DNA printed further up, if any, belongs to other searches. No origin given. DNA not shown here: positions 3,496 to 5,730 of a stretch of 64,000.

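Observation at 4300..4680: Apparently circularly permuted Ig-like domain inserted into a loop of the SSS transporter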

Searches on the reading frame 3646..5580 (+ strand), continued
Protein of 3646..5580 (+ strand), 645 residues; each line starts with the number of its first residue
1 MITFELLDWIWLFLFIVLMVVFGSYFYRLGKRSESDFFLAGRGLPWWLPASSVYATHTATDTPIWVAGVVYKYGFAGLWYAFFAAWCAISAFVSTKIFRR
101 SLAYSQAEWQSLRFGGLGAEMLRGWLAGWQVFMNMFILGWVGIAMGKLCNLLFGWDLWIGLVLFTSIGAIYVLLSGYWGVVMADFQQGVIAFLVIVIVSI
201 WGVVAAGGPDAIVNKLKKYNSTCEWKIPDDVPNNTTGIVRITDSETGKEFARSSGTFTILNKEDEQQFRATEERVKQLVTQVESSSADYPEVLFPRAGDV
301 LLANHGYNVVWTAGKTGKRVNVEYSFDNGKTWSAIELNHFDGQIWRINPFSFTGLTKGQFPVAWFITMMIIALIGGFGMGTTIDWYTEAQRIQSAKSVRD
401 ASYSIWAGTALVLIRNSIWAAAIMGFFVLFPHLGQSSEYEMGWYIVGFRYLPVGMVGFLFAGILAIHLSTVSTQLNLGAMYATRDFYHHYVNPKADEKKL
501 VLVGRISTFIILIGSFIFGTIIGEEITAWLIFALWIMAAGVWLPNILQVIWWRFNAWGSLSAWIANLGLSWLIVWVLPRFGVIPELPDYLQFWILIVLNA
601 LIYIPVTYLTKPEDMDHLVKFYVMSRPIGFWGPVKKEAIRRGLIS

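Call 56: search_protein_families(library=pfam, proteins=[L014:2467-5415:+, L068:9316-11892:+, L011:7969-10539:+, L020:4686-5249:+, L011:10542-11366:+], max_evalue=0.00001)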
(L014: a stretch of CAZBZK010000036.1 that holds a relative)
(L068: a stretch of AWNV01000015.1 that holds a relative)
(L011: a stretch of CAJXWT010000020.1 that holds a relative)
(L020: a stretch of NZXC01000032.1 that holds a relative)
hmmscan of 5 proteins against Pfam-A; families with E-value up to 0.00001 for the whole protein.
L014:2467-5415:+ (983 aa): 4 families
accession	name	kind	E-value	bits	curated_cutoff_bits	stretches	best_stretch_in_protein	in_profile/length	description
PF07971.18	Glyco_hydro_92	-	1.7e-182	608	24.6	1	268-727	1-464/464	Glycosyl hydrolase family 92 catalytic domain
PF17678.7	Glyco_hydro_92N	-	7.2e-87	291.6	34.5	1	29-262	1-236/236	Glycosyl hydrolase family 92 N-terminal domain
PF13287.12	Fn3_assoc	-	5.7e-16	58.8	23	1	768-821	1-54/59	Fn3 associated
PF13290.12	CHB_HEX_C_1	-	2.5e-15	56.6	22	1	764-821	8-65/67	Chitobiase/beta-hexosaminidase C-terminal domain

L068:9316-11892:+ (859 aa): 4 families
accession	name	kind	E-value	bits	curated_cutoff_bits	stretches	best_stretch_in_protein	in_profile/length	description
PF22666.2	Glyco_hydro_2_N2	-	2.7e-63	213.4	27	1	54-217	1-167/167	Glycosyl hydrolase 2 galactose-binding domain-like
PF17753.7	Ig_mannosidase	-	3.2e-16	59.2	22.6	1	781-858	4-81/81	Ig-fold domain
PF17786.7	Mannosidase_ig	-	4.9e-14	53.1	23.4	1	688-774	3-90/91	Mannosidase Ig/CBM-like domain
PF00703.27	Glyco_hydro_2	-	1.6e-13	51.8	23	1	227-333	1-109/109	Glycosyl hydrolases family 2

L011:7969-10539:+ (857 aa): 3 families
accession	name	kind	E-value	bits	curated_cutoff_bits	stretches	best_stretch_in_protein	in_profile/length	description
PF01915.27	Glyco_hydro_3_C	-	2.5e-64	217.4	31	1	343-738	1-200/200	Glycosyl hydrolase family 3 C-terminal domain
PF00933.27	Glyco_hydro_3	-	7.3e-42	144.3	27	1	57-305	51-315/316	Glycosyl hydrolase family 3 N terminal domain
PF14310.12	Fn3-like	-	9.4e-25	87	25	1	774-844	1-71/71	Fibronectin type III-like domain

L020:4686-5249:+ (188 aa): 0 families

L011:10542-11366:+ (275 aa): 1 family
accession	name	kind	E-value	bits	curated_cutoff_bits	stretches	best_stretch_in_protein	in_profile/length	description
PF13406.11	SLT_2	-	3.8e-54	184.3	24.3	1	33-235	4-205/292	Transglycosylase SLT domain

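Call 61: search_protein_families(library=ncbifam, proteins=[L039:6001-7566:+], max_evalue=0.01)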
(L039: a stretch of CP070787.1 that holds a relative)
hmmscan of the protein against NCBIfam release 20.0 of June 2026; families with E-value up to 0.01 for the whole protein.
L039:6001-7566:+ (522 aa): 6 families
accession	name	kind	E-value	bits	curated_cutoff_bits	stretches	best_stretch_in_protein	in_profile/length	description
TIGR00813.1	sss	superfamily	4.2e-32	111.7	184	1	37-441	1-409/411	sodium/solute symporter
TIGR02121.1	Na_Pro_sym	equivalog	2.8e-19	69.2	515.5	1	10-452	5-437/488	sodium/proline symporter PutP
TIGR02119.1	panF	equivalog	1.2e-17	64.1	328.05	1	10-445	5-432/471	sodium/pantothenate symporter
NF007790.0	PRK10484.1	equivalog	3.6e-11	42.6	401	1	31-492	29-487/527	solute:sodium symporter family transporter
NF011948.0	PRK15419.1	equivalog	1.3e-07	30.9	955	1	334-452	327-444/502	sodium/proline symporter PutP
TIGR03648.1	Na_symport_lg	subfamily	1.9e-07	29.9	320.75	1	329-453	358-483/547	VC_2705 family sodium/solute symporter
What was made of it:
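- Checked: An insert-free orthologue matches TIGR00813 in one stretch (call 61).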
